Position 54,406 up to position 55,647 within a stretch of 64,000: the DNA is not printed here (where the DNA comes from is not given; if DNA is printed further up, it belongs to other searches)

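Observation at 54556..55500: A32-like packaging ATPase carrying a ~100-aa coiled-coil insertion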

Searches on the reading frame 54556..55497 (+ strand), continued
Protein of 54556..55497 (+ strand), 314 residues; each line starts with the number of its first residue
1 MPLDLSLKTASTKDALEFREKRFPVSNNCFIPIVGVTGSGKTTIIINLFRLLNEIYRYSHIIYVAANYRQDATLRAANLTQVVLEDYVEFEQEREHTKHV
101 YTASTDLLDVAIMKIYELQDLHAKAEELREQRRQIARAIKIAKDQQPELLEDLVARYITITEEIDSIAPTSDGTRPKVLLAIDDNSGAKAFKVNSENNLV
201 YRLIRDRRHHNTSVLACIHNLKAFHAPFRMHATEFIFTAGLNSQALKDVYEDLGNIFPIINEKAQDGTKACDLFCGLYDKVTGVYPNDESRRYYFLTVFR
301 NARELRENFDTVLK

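Call 41: search_protein_families(library=pfam, alignment_id=A2, max_evalue=0.001)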
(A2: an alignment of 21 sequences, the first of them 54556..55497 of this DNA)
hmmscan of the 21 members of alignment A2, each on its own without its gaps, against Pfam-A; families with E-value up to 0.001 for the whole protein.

A. member 1, window:54556-55497:+ (314 aa): 3 families
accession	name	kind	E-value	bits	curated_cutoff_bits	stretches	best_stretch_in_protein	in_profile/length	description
PF04665.18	Pox_A32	-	8.9e-06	25.8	22.8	1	31-90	16-75/242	Poxvirus A32 protein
PF19993.5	DO-GTPase2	-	5.1e-05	23.5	27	1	30-115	2-83/226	Double-GTPase 2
PF04851.21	ResIII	-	0.00035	21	22.5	1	31-89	26-83/164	Type III restriction enzyme, res subunit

B. families by the number of members that match (of 21 scanned): 19 families
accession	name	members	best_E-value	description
PF04665.18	Pox_A32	16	1.7e-20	Poxvirus A32 protein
PF04851.21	ResIII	7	2.6e-05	Type III restriction enzyme, res subunit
PF13245.12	AAA_19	5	0.00018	AAA domain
PF00270.35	DEAD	4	9.4e-06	DEAD/DEAH box helicase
PF13401.12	AAA_22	4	0.00019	AAA domain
PF20720.3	nSTAND3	2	5.4e-08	Novel STAND NTPase 3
PF00931.28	NB-ARC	2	3.9e-06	NB-ARC domain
PF05729.18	NACHT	2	7e-06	NACHT domain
PF25199.1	nSTAND_NTPase5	2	0.00018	Novel STAND NTPase 5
PF13086.12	AAA_11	1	2.9e-06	AAA domain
PF01637.24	ATPase_2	1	3.9e-06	ATPase domain predominantly from Archaea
PF02456.21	Adeno_IVa2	1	2.8e-05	Adenovirus IVa2 protein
PF19993.5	DO-GTPase2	1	5.1e-05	Double-GTPase 2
PF02562.22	PhoH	1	0.00037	PhoH-like protein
PF20703.3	nSTAND1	1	0.00047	Novel STAND NTPase 1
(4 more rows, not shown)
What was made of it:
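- Of 21 aligned, 16 hit Pox_A32 (best E 1.7e-20) and one hits Adeno_IVa2 (call 41). The relatives themselves hit Pox_A32 at E as low as 1.7e-20 (call 41).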

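Call 42: find_homologous_proteins(query=A2, max_evalue=0.001)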
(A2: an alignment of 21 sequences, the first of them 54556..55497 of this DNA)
Query A2 (21 sequences) (314 aa, profile of the alignment): 12 proteins with E <= 0.001 among 8000 candidates.
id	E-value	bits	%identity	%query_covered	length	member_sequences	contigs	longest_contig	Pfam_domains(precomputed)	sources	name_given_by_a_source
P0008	1.1e-81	292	61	100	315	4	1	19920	PF04665.19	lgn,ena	-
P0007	6.5e-79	283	60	100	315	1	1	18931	PF04665.19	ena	-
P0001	1.2e-76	276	95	100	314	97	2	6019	PF04665.19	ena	-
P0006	1.4e-74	269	83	100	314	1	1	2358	PF04665.19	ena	-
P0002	1.4e-73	266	94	100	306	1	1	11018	PF04665.19,PF02403.28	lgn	-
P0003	1.2e-72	263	88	100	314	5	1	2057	PF04665.19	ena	-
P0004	1.0e-71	260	87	100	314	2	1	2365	PF04665.19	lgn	-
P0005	2.8e-66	242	89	100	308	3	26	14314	-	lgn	-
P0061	8.8e-59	217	21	77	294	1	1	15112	PF00270.36,PF04665.19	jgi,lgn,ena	-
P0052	3.7e-23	101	92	32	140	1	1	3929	-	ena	-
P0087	2.8e-17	81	82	29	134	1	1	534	-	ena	-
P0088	7.6e-10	57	57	6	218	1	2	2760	PF04665.19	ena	-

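Call 44: find_encoding_contigs(protein=P0061, flank=10000, max_places=3)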
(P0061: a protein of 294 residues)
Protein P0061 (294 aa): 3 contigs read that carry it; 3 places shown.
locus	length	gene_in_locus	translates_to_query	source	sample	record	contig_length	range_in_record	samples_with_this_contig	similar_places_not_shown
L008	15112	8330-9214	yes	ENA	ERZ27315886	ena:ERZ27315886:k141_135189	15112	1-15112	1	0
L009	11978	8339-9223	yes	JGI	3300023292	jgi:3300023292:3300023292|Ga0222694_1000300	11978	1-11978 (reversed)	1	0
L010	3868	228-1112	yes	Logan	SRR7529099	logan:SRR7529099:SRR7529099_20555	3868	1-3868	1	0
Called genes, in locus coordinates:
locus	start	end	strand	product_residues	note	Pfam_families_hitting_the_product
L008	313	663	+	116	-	-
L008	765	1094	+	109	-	-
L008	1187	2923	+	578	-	-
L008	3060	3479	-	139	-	-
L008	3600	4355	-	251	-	-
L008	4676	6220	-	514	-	-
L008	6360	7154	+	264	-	-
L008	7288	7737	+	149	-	-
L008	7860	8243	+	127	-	-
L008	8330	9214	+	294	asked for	PF00270:DEAD (faint), PF04665:Pox_A32 (faint)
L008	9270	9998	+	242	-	-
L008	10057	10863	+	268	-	-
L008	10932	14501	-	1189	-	PF03175:DNA_pol_B_2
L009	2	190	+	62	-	?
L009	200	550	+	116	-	-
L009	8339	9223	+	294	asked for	PF00270:DEAD (faint), PF04665:Pox_A32 (faint)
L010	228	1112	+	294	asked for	PF00270:DEAD (faint), PF04665:Pox_A32 (faint)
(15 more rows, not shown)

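Call 45: find_encoding_contigs(protein=P0007, flank=10000, max_places=3)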
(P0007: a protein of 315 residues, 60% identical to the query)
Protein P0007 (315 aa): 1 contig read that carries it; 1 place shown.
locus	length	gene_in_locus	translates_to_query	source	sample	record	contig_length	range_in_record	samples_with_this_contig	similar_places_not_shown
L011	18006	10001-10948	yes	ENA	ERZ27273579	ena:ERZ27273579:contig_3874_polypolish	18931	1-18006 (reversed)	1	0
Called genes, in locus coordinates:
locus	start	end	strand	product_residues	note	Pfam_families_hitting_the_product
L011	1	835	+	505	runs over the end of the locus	-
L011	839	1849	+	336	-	-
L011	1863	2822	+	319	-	-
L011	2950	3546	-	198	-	-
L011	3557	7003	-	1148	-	PF03175:DNA_pol_B_2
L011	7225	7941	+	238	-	-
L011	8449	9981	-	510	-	-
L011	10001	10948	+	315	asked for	PF04665:Pox_A32 (faint)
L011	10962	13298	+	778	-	-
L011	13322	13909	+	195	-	-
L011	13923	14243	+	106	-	-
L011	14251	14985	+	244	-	-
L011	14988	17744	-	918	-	PF04513:Baculo_PEP_C (faint)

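Call 48: predict_structure(alignment_id=A2)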
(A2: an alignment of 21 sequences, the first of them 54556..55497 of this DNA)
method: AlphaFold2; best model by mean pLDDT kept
length: 314 residues; sequences in the alignment: 21
mean_pLDDT: 84.0   pTM: 0.83
mean pLDDT of the five models: 84.0, 83.5, 83.5, 82.9, 80.8
residues with pLDDT >= 90: 151; 70-90: 117; 50-70: 24; < 50: 22
segments of 3 or more residues with pLDDT < 50: 1-22
pLDDT, mean of each block of 10 residues (from residue 1): 31 37 76 92 91 88 91 85 76 69 92 95 97 98 95 98 94 93 76 85 95 94 88 93 89 74 81 90 73 86 84 78
secondary structure, 60 per line:
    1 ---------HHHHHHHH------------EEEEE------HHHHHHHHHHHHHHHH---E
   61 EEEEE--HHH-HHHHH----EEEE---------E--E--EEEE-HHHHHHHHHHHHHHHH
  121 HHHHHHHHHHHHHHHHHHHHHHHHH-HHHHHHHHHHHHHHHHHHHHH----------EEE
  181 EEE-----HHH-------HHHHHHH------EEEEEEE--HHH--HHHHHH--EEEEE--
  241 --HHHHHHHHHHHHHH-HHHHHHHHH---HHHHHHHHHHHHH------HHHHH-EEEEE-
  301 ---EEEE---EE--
elements in order: H10-17 E30-34 H41-56 E60-65 H72-76 E81-84 E100-103 H105-145 H147-167 E178-183 H199-205 E212-218 H226-231 E234-238 H243-256 H258-266 H270-282 H289-293 E295-299 E304-307
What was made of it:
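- Checked: The extra element is a 63-aa helical hairpin, aa 105-167, nt 54868-55056 (call 48).
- The AlphaFold model has pLDDT 84 and pTM 0.83 (call 48).
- Tried and rejected: It succeeded once 20 remote homologues were added (call 48).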

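Call 52: fold_search(model_id=the predicted structure, library=viral)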
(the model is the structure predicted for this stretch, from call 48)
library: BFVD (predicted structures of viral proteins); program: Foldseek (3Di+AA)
matches with E <= 10: 1106; with E <= 0.001: 76
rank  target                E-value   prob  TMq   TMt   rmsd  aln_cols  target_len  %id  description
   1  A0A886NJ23            9.1e-10  1.00  0.46  0.39  14.0       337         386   14  (no name in the UniProt tables at hand)
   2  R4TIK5                2.0e-09  1.00  0.65  0.60   5.4       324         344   13  (no name in the UniProt tables at hand)
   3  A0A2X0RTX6            6.0e-09  1.00  0.49  0.44  13.1       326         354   13  B354L [African swine fever virus]
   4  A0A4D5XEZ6            1.1e-08  1.00  0.51  0.45   6.7       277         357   15  Packaging ATPase [Mimivirus LCMiAC02]
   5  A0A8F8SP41            1.2e-08  1.00  0.47  0.43  14.6       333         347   15  (no name in the UniProt tables at hand)
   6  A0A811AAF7            1.4e-08  1.00  0.46  0.53   8.2       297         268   15  (no name in the UniProt tables at hand)
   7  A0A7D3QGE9            1.3e-07  1.00  0.44  0.52   7.6       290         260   13  (no name in the UniProt tables at hand)
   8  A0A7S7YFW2            1.4e-07  1.00  0.48  0.47   8.1       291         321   14  VV A32-like packaging ATPase [Medusavirus stheno T3]
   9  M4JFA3                1.5e-07  1.00  0.45  0.56  12.0       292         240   12  Putative ATPase [Haloarcula hispanica virus PH1]
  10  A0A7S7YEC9            1.7e-07  1.00  0.49  0.36   6.8       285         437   15  VV A32-like virion packaging ATPase [Medusavirus stheno T3]
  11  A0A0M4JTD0            4.8e-07  1.00  0.44  0.38  12.2       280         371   12  (no name in the UniProt tables at hand)
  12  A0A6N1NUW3            7.7e-07  1.00  0.44  0.32   7.8       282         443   12  A32-like packaging ATPase [Tupanvirus deep ocean]
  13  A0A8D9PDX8            9.2e-07  1.00  0.44  0.46  14.3       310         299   10  NTPase [Corticoviridae sp.]
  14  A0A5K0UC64            1.3e-06  1.00  0.31  0.18  28.9       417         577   10  P-loop NTPase domain protein [Yasminevirus sp. GU-2018]
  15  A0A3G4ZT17            1.5e-06  1.00  0.44  0.35  18.9       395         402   14  Packaging ATPase [Dasosvirus sp.]
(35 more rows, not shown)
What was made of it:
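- BFVD gives 76 matches at E<1e-3; the named ones are mostly A32-like packaging ATPases (call 52).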

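Call 67: list_cluster_members(proteins=[P0053, P0055, P0056, P0058, P0059, P0064, P0065, P0067, P0063, P0008])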
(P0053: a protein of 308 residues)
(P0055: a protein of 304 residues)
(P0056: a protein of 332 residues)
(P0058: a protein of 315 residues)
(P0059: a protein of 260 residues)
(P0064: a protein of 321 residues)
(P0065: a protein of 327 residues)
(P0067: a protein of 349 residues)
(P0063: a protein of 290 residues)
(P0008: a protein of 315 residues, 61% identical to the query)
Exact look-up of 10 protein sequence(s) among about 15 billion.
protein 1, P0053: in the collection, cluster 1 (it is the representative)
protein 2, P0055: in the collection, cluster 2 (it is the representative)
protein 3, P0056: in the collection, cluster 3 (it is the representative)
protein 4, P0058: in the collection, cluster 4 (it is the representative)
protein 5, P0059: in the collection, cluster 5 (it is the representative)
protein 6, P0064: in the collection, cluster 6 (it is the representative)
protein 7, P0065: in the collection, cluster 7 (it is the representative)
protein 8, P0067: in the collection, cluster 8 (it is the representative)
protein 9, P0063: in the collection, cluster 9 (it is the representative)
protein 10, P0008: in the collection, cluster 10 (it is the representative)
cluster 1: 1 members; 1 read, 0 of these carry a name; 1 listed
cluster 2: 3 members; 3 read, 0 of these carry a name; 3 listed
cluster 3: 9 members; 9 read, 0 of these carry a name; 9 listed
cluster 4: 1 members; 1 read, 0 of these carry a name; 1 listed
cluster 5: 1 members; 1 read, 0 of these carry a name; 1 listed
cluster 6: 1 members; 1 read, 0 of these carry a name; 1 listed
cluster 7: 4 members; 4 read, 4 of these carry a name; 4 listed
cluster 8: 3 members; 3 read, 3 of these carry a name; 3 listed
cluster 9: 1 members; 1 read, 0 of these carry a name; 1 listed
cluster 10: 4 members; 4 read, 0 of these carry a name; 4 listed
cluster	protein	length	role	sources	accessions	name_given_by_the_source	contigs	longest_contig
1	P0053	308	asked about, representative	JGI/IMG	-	-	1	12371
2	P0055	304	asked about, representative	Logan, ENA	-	-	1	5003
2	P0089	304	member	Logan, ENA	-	-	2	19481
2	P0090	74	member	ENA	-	-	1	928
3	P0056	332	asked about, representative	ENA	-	-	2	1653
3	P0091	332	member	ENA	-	-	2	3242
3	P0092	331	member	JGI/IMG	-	-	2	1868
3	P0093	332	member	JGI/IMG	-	-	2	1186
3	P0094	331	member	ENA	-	-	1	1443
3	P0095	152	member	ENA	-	-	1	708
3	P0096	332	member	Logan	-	-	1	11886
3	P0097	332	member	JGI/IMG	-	-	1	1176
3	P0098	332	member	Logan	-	-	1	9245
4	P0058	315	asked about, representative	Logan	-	-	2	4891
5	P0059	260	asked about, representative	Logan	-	-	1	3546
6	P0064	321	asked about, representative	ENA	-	-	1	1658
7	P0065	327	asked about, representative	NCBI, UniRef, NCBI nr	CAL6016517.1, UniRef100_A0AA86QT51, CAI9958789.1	Conserved_hypothetical protein [Hexamita inflata] | Uncharacterized protein n=1 Tax=Hexamita inflata TaxID=28002 RepID=A0AA86QT51_9EUKA | Conserved hypothetical protein [Hexamita inflata]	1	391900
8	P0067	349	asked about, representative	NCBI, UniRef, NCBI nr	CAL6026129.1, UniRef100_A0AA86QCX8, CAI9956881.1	Conserved_hypothetical protein [Hexamita inflata] | Uncharacterized protein n=1 Tax=Hexamita inflata TaxID=28002 RepID=A0AA86QCX8_9EUKA | Conserved hypothetical protein [Hexamita inflata]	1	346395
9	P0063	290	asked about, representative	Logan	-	-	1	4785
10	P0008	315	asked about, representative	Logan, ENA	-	-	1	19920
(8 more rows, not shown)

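Call 71: search_protein_families(library=pfam, proteins=[L001:503-1513:+, L011:839-1849:+, L002:9891-10919:+, L001:2630-3235:-, L011:2950-3546:-, L002:13432-14103:-, L001:10956-13037:+, L011:10962-13298:+, L001:8457-9980:-, L001:15554-18622:-], max_evalue=0.05)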
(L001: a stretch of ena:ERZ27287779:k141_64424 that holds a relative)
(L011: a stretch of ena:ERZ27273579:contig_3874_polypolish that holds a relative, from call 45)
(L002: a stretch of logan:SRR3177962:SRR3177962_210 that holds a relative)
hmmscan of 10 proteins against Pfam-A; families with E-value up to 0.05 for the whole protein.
L001:503-1513:+ (336 aa): 3 families
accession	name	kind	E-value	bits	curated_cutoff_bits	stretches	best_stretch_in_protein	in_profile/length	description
PF00665.32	rve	-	0.0018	18.9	32.6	1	10-91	6-95/102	Integrase core domain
PF08239.17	SH3_3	-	0.0093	16.6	27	1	258-289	20-48/54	Bacterial SH3 domain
PF23614.1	DUF7141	-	0.018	15.2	27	0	275-295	14-34/61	Domain of unknown function (DUF7141)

L011:839-1849:+ (336 aa): 1 family
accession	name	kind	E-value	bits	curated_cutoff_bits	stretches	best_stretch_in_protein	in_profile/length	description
PF00665.32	rve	-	6.6e-05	23.5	32.6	1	10-91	6-95/102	Integrase core domain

L002:9891-10919:+ (342 aa): 1 family
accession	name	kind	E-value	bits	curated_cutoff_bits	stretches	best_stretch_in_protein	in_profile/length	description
PF00665.32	rve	-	0.00081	20.1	32.6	1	10-66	6-65/102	Integrase core domain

L001:2630-3235:- (201 aa): 1 family
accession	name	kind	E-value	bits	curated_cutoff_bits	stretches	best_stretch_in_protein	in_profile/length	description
PF25066.1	TPR_VPS8_2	-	0.043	13.7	26.2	0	65-104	129-168/194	VPS8-like, TPR-like repeats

L011:2950-3546:- (198 aa): 0 families

L002:13432-14103:- (223 aa): 0 families

L001:10956-13037:+ (693 aa): 1 family
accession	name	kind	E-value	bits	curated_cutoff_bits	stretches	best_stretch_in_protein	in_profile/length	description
PF04355.18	BamE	-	0.0063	16.7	23.2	0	368-407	10-47/71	Outer membrane protein assembly factor BamE domain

L011:10962-13298:+ (778 aa): 0 families

L001:8457-9980:- (507 aa): 0 families

L001:15554-18622:- (1022 aa): 2 families
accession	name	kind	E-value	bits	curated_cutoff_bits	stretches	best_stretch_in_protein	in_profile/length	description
PF24555.1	CC4_CEP85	-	0.0017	19.1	27.3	1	799-859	8-68/85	Centrosomal protein of 85 kDa-like, CC4 coiled-coil domain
PF12329.13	TMF_DNA_bd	-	0.01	16.2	35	1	683-749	2-68/74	TATA element modulatory factor 1 DNA binding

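Call 85: fold_search(model_id=the predicted structure, library=pdb)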
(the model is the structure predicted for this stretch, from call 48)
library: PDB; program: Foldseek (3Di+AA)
matches with E <= 10: 1576; with E <= 0.001: 49
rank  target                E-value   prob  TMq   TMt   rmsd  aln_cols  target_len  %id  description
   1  4kft_B                1.8e-07  1.00  0.43  0.66   8.9       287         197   10  Structure of the genome packaging NTPase B204 from Sulfolobus turreted icosahedral virus 2 in complex with ATP-gammaS (released 2013-05-22)
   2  4r2h                  2.0e-07  1.00  0.48  0.69   6.1       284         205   12  The Crystal Structure of B204, the DNA-packaging ATPase from Sulfolobus Turreted Icosahedral Virus (released 2016-01-13)
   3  4kft_C                2.4e-07  1.00  0.43  0.63  12.1       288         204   10  Structure of the genome packaging NTPase B204 from Sulfolobus turreted icosahedral virus 2 in complex with ATP-gammaS (released 2013-05-22)
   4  4r2i                  2.7e-07  1.00  0.47  0.67   6.4       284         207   12  The Crystal Structure of STIV B204 complexed with AMP-PNP (released 2016-01-13)
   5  4kfu_B                3.3e-07  1.00  0.43  0.65   8.1       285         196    9  Structure of the genome packaging NTPase B204 from Sulfolobus turreted icosahedral virus 2 in complex with AMPPCP (released 2013-05-22)
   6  4kft_A                7.0e-07  1.00  0.44  0.66   7.8       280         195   10  Structure of the genome packaging NTPase B204 from Sulfolobus turreted icosahedral virus 2 in complex with ATP-gammaS (released 2013-05-22)
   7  4kfs_A                7.8e-07  1.00  0.44  0.65  13.2       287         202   10  Structure of the genome packaging NTPase B204 from Sulfolobus turreted icosahedral virus 2 in complex with AMP (released 2013-05-22)
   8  4kft_D                7.8e-07  1.00  0.43  0.66   8.3       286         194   10  Structure of the genome packaging NTPase B204 from Sulfolobus turreted icosahedral virus 2 in complex with ATP-gammaS (released 2013-05-22)
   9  4kfr_A                8.3e-07  1.00  0.42  0.61  12.2       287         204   10  Structure of the genome packaging NTPase B204 from Sulfolobus turreted icosahedral virus 2 in complex with sulfate (released 2013-05-22)
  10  4kfr_B                9.3e-07  1.00  0.46  0.66  11.4       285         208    9  Structure of the genome packaging NTPase B204 from Sulfolobus turreted icosahedral virus 2 in complex with sulfate (released 2013-05-22)
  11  4kfu_D                1.2e-06  1.00  0.43  0.65  10.8       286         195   10  Structure of the genome packaging NTPase B204 from Sulfolobus turreted icosahedral virus 2 in complex with AMPPCP (released 2013-05-22)
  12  4kfs_B                1.5e-06  1.00  0.43  0.65   8.9       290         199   12  Structure of the genome packaging NTPase B204 from Sulfolobus turreted icosahedral virus 2 in complex with AMP (released 2013-05-22)
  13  4kfu_A                1.5e-06  1.00  0.43  0.62   7.3       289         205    9  Structure of the genome packaging NTPase B204 from Sulfolobus turreted icosahedral virus 2 in complex with AMPPCP (released 2013-05-22)
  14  9x1m_A                3.0e-06  1.00  0.46  0.27  10.1       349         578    8  The cryo-EM structure of HerA-NurA complex with AMPPNP and dsDNA from Thermococcus kodakarensis (released 2026-02-04)
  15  4kfu_C                4.3e-06  1.00  0.43  0.65   9.2       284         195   10  Structure of the genome packaging NTPase B204 from Sulfolobus turreted icosahedral virus 2 in complex with AMPPCP (released 2013-05-22)
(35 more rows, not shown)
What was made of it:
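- On A32-like packaging ATPase (Pfam PF04665; FtsK-HerA superfamily): BFVD and Foldseek against the PDB agree (calls 52, 85).
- Closest known: STIV2 / STIV B204 genome-packaging NTPase. Same: In Foldseek against the PDB, 15 of the top 16 matches are B204 chains (call 85).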

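Call 96: search_protein_families(library=pfam, proteins=[L001:6775-7638:+, L001:7817-8434:+, L001:14475-14801:+, L001:14808-15551:+, L001:1525-2505:+, L008:1187-2923:+, L008:4676-6220:-, L008:3600-4355:-, L008:9270-9998:+, L008:10057-10863:+], max_evalue=0.05)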
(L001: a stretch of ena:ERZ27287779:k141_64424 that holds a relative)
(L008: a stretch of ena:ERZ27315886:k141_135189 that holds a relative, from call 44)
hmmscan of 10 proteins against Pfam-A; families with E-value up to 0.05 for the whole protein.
L001:6775-7638:+ (287 aa): 0 families

L001:7817-8434:+ (205 aa): 0 families

L001:14475-14801:+ (108 aa): 0 families

L001:14808-15551:+ (247 aa): 0 families

L001:1525-2505:+ (326 aa): 0 families

L008:1187-2923:+ (578 aa): 0 families

L008:4676-6220:- (514 aa): 0 families

L008:3600-4355:- (251 aa): 1 family
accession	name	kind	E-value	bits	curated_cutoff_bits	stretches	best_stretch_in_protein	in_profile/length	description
PF09134.16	Invasin_D3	-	0.01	16.7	33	1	100-128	56-85/98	Invasin, domain 3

L008:9270-9998:+ (242 aa): 1 family
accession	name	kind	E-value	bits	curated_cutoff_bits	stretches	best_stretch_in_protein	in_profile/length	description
PF05112.17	Baculo_p47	-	0.019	15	25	1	31-125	137-229/306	Baculovirus P47 protein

L008:10057-10863:+ (268 aa): 1 family
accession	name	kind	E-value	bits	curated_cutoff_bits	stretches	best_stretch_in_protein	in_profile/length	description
PF16700.10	SNCAIP_SNCA_bd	-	0.041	14.1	27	0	12-24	9-21/46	Synphilin-1 alpha-Synuclein-binding domain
